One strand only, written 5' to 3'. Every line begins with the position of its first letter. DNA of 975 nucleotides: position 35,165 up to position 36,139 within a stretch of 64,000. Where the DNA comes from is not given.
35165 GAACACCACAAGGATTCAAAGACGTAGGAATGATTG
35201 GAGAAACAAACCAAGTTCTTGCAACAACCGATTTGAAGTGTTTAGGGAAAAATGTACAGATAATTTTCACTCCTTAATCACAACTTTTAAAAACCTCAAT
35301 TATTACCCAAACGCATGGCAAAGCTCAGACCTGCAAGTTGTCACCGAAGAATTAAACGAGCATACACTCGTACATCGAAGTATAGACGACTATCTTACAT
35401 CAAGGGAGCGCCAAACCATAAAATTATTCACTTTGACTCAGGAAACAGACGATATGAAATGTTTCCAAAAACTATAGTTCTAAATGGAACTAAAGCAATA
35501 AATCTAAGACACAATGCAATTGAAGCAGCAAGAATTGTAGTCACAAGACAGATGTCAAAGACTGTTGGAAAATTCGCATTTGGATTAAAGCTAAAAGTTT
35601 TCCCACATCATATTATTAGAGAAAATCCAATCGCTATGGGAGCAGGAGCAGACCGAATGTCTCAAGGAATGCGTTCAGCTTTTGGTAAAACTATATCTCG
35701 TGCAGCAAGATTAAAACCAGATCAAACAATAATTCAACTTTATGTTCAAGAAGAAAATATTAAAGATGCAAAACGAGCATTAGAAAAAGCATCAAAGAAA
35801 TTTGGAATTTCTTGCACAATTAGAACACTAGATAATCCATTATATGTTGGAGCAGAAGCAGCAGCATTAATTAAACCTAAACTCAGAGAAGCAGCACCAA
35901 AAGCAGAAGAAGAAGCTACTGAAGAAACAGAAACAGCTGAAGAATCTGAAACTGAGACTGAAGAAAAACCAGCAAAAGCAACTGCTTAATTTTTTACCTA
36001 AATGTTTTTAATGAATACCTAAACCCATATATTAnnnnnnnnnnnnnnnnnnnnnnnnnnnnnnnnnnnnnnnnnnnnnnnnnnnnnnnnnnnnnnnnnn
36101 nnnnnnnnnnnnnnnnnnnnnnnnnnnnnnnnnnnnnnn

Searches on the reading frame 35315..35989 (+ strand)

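Call 6: search_protein_families(library=pfam, proteins=[window:35315-35989:+], max_evalue=0.1)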
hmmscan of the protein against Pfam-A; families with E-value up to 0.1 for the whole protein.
window:35315-35989:+ (224 aa): 2 families
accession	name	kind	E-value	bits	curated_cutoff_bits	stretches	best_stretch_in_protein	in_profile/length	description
PF00252.24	Ribosomal_L16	-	1.5e-25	90.1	27.9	1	21-169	4-131/132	Ribosomal protein L16p/L10e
PF00428.24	Ribosomal_60s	-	0.00069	20.5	28.1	1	126-213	9-81/88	60s Acidic ribosomal protein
